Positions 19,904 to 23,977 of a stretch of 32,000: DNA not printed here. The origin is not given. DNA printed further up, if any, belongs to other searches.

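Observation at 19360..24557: Stand-alone contractile-injection-system baseplate module among housekeeping genes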

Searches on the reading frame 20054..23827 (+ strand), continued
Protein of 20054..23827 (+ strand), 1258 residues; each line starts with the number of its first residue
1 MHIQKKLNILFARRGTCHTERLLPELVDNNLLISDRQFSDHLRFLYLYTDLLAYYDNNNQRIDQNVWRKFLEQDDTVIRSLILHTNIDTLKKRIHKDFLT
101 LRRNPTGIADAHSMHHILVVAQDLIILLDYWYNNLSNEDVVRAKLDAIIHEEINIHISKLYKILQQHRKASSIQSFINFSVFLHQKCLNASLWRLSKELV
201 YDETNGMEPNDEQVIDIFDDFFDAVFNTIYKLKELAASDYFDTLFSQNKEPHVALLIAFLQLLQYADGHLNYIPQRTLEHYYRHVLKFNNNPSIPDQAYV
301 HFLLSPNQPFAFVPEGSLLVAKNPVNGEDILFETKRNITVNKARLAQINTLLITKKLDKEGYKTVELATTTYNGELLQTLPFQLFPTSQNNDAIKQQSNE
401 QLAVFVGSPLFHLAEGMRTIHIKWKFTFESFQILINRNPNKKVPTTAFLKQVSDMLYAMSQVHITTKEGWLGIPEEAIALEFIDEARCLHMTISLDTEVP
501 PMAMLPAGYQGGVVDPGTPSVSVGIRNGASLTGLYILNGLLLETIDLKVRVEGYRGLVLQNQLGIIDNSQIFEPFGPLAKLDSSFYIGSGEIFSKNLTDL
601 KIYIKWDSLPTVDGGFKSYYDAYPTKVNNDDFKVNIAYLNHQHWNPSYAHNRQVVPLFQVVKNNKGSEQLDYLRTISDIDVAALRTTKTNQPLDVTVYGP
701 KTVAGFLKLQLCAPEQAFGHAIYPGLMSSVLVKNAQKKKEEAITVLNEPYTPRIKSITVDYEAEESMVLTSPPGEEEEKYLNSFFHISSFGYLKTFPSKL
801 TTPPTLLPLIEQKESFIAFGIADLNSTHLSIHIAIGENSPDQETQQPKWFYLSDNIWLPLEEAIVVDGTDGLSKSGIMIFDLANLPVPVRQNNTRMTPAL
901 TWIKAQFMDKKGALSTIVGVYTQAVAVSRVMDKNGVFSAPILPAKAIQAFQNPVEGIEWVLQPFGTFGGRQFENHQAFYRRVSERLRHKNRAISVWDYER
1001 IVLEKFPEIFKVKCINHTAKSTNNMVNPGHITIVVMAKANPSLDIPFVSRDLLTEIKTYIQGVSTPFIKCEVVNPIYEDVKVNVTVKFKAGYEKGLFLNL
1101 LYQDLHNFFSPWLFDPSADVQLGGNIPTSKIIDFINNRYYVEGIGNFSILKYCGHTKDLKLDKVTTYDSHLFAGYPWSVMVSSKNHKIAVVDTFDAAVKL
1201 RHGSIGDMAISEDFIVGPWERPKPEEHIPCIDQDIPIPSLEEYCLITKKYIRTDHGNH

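Call 20: find_encoding_contigs(protein=P0026, flank=10000, max_places=2)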
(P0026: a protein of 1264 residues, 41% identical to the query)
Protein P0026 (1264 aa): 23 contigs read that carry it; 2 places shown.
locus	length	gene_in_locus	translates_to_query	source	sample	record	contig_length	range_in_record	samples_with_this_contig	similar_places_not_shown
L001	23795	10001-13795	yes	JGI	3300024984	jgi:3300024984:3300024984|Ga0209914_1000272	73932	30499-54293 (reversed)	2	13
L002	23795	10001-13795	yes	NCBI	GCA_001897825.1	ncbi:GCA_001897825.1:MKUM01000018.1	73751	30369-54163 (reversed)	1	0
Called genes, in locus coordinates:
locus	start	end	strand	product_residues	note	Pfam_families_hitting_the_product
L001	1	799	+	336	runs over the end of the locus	PF00483:NTP_transferase, PF25084:LbH_EIF2B (weak), PF25087:GMPPB_C (weak)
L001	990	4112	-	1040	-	PF24885:TPR_NPHP3, PF13424:TPR_12, PF13424:TPR_12, PF24885:TPR_NPHP3, PF13424:TPR_12, PF13374:TPR_10, PF13424:TPR_12, PF24885:TPR_NPHP3, +37 more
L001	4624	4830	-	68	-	PF00023:Ank (weak), PF12796:Ank_2, PF13606:Ank_3 (faint), PF13637:Ank_4, PF13857:Ank_5 (weak)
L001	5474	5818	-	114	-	PF00453:Ribosomal_L20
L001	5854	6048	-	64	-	PF01632:Ribosomal_L35p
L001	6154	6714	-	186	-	PF05198:IF3_N, PF00707:IF3_C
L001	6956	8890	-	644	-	PF02824:TGS, PF07973:tRNA_SAD, PF00587:tRNA-synt_2b, PF03129:HGTP_anticodon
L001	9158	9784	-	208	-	-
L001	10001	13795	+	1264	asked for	-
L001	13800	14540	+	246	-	-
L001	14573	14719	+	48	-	-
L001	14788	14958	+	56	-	-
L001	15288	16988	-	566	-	PF00743:FMO-like, PF01266:DAO (faint), PF03486:HI0933_like (faint), PF07992:Pyr_redox_2, PF12831:FAD_oxidored (weak), PF13450:NAD_binding_8 (weak), PF13738:Pyr_redox_3, PF13434:Lys_Orn_oxgnase, +1 more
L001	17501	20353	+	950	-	-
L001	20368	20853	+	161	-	-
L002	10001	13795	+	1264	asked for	-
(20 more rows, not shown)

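Call 21: find_encoding_contigs(protein=P0013, flank=10000, max_places=2)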
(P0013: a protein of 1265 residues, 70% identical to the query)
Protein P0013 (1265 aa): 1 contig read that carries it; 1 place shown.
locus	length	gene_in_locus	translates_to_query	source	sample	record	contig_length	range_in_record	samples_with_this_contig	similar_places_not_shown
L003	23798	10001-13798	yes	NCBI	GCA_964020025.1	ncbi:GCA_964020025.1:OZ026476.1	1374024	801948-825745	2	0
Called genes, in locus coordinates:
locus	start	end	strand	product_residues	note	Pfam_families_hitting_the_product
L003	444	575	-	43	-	-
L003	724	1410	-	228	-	PF01509:TruB_N, PF16198:TruB_C_2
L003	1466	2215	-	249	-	PF03099:BPL_LplA_LipB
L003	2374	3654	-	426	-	PF00390:malic, PF03949:Malic_M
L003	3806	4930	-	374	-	PF21016:RlmN_N, PF04055:Radical_SAM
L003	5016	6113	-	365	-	PF01926:MMR_HSR1, PF02421:FeoB_N (weak), PF06071:YchF-GTPase_C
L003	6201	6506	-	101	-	PF11680:DUF3276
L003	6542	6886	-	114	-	PF00037:Fer4 (weak), PF12797:Fer4_2 (faint), PF13237:Fer4_10 (weak), PF12838:Fer4_7 (weak)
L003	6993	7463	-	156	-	PF03449:GreA_GreB_N, PF01272:GreA_GreB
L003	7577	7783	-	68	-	-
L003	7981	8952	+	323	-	PF01300:Sua5_yciO_yrdC, PF03481:Sua5_C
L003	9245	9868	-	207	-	-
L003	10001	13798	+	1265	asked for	-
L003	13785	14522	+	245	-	-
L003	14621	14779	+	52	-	-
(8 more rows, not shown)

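Call 35: find_encoding_contigs(protein=P0029, flank=10000, max_places=1)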
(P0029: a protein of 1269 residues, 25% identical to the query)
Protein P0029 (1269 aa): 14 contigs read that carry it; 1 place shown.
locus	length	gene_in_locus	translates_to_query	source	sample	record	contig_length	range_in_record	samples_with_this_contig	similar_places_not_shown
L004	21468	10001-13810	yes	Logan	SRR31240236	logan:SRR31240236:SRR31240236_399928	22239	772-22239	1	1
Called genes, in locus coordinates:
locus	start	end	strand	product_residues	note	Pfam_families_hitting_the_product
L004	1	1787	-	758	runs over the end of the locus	PF00704:Glyco_hydro_18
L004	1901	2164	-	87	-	PF01381:HTH_3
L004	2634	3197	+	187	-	PF14065:Pvc16_N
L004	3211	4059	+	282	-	-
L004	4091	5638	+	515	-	PF04984:Phage_sheath_1 (weak), PF17482:Phage_sheath_1C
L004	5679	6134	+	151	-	PF06841:Phage_T4_gp19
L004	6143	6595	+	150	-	PF06841:Phage_T4_gp19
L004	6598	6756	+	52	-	PF19265:DUF5908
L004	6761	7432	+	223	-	PF19266:CIS_tube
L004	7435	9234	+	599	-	PF04717:Phage_base_V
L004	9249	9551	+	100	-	PF05488:PAAR_motif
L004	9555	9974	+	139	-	PF04965:GPW_gp25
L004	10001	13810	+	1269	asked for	-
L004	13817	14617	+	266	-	-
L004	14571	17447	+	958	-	-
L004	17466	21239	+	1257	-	PF19268:CIS_TMP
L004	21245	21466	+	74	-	?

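Call 36: find_encoding_contigs(protein=P0030, flank=10000, max_places=1)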
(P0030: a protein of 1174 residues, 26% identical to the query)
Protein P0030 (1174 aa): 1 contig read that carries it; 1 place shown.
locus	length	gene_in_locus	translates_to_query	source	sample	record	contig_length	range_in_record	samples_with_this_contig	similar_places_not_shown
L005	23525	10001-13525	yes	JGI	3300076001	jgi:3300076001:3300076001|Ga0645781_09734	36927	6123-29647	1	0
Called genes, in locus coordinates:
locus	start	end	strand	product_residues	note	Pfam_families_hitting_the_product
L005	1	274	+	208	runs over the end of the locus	-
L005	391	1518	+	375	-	PF00004:AAA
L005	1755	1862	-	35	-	-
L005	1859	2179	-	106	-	-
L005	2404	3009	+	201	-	PF14065:Pvc16_N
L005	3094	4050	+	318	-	-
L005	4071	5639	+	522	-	PF04984:Phage_sheath_1 (weak), PF17482:Phage_sheath_1C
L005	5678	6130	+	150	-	PF06841:Phage_T4_gp19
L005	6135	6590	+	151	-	PF06841:Phage_T4_gp19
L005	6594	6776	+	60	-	-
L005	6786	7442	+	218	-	PF19266:CIS_tube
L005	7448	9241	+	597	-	PF04717:Phage_base_V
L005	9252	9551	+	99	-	PF05488:PAAR_motif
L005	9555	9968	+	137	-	PF04965:GPW_gp25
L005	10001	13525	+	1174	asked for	-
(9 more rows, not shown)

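Call 41: search_protein_families(library=ncbifam, proteins=[window:20054-23827:+], max_evalue=0.1)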
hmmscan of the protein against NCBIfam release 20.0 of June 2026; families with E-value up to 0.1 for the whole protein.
window:20054-23827:+ (1258 aa): 1 family
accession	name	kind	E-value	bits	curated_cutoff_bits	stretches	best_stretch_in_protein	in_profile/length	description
TIGR02243.1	TIGR02243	equivalog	6.2e-07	28.3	155.8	1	939-1093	451-602/659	putative baseplate assembly protein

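Call 49: find_homologous_proteins(query=L004:4091-5635:+, max_evalue=1e-20)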
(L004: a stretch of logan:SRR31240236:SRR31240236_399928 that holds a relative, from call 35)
Query L004:4091-5635:+ (515 aa): 6242 proteins with E <= 1e-20 among 8000 candidates; the best 120 are listed.
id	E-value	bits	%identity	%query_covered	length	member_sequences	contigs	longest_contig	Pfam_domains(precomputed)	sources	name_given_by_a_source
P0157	0.0e+0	1162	100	100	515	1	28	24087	PF04984.20,PF17482.8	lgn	-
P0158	1.4e-292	989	84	99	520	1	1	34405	PF04984.20,PF17482.8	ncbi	-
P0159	1.9e-290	982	86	99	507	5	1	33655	PF04984.20,PF17482.8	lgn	-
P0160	1.7e-289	979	83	99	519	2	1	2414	PF04984.20,PF17482.8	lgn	-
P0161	1.1e-287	973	85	100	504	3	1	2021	PF04984.20,PF17482.8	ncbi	-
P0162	5.2e-285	964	84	100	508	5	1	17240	PF04984.20,PF17482.8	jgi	jgi:phage tail sheath protein FI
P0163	1.3e-284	963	83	100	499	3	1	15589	PF04984.20,PF17482.8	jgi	jgi:phage tail sheath protein FI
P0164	4.3e-264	895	78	100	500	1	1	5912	PF04984.20,PF17482.8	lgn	-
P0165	3.4e-257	872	78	100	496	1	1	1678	PF04984.20,PF17482.8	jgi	-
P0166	6.5e-257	871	76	100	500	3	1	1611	PF17482.8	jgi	jgi:phage tail sheath protein FI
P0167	3.0e-250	849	75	100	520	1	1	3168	PF04984.20,PF17482.8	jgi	jgi:phage tail sheath protein FI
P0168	8.7e-250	848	74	100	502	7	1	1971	PF17482.8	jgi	jgi:phage tail sheath protein FI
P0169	5.9e-249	845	74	100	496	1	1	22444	PF17482.8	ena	-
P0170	8.3e-247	838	74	99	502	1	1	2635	PF04984.20,PF17482.8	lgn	-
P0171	3.2e-246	836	74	100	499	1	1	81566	PF17482.8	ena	-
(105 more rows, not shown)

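Call 62: find_related_loci(query=A5, collection=genome_contigs, flank=10000)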
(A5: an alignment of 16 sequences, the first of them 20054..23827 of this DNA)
Query A5 (1258 aa) in genome_contigs; peptide patterns used: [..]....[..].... (x = any residue, [..] = any of these).
600 stretches matched a pattern (row limit reached: there are more); 586 encode a relative of the query (tblastn E <= 1e-3); the best 80 are kept; 80 distinct loci.
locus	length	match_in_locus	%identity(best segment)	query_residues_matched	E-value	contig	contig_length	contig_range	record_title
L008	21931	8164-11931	78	1-1258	0e+0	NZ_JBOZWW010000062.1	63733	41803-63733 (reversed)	Candidatus Cardinium hertigii strain cEina3 LIT_NODE_6_length_63733_cov_67.318175_pilon, whole genome shotgun sequence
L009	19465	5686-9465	40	5-1252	0e+0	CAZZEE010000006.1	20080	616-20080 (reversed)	MAG TPA_asm: uncultured Cytophagales bacterium isolate SRP128246_co1_437 genome assembly, contig: NODE_5528_length_20080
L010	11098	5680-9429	83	1-1250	0e+0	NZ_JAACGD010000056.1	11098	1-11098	Candidatus Cardinium sp. cBcalN2 contig_56, whole genome shotgun sequence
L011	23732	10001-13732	30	3-1221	1e-157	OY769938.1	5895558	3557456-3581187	MAG: Flavobacteriales bacterium isolate 8533b3cd-f90e-4a47-8fbb-482e72fcba36 genome assembly, chromosome: 1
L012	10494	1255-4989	28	4-1216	6e-139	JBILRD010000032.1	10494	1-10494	MAG: Saprospira sp. isolate ME2018-06-14_3300042564_group8_bin167 Rohwer_bin608_scaffold_7747_c1, whole genome shotgun s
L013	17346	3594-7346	27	8-1227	4e-130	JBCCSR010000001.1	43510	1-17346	MAG: Bacteroidota bacterium isolate P01_D01_bin.60 k141_1079774_length_43510_cov_7.3491, whole genome shotgun sequence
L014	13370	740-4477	26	15-1226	5e-129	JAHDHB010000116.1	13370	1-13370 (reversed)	MAG: Saprospiraceae bacterium isolate MAG-6 RZ_13258, whole genome shotgun sequence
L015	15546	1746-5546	27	3-1217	1e-127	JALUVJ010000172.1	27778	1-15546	MAG: Nitrospira sp. isolate 128-326_metabat2_scaf2bin.035 128-326_scaffold_611_c1, whole genome shotgun sequence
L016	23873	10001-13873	27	3-1216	3e-127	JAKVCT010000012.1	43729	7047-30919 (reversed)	MAG: Saprospiraceae bacterium isolate ALOHA_ZT_61 ZT-Saprospiraceae-1_12, whole genome shotgun sequence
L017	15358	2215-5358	29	212-1226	3e-124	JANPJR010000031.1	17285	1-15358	MAG: Cytophagales bacterium isolate VAR_61_metabat_367 VAR_61_k141_3555542, whole genome shotgun sequence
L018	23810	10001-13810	27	11-1249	8e-121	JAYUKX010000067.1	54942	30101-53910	MAG: Chitinophagales bacterium isolate GFS_9293 GFS_9293_66, whole genome shotgun sequence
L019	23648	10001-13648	27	14-1192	3e-120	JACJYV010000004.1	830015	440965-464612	MAG: Bacteroidia bacterium isolate HK-STAS-BACT-47 HK-STAS-BACT-47_4, whole genome shotgun sequence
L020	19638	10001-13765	26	7-1222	2e-120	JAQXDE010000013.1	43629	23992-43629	MAG: Saprospiraceae bacterium isolate cluster4_bin.60 k119_417056, whole genome shotgun sequence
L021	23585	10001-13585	28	13-1192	7e-119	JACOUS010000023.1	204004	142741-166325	MAG: Ignavibacteriales bacterium isolate NC_groundwater_78_Ag_B-0.1um_38_923 GD18-4_B1_scaffold_389349, whole genome sho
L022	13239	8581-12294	26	13-1216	9e-119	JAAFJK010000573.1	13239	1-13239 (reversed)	MAG: Cytophagales bacterium isolate bin9.concoct.b28b32b33.015 WN_Cytophagales_9_scaffold_216, whole genome shotgun sequ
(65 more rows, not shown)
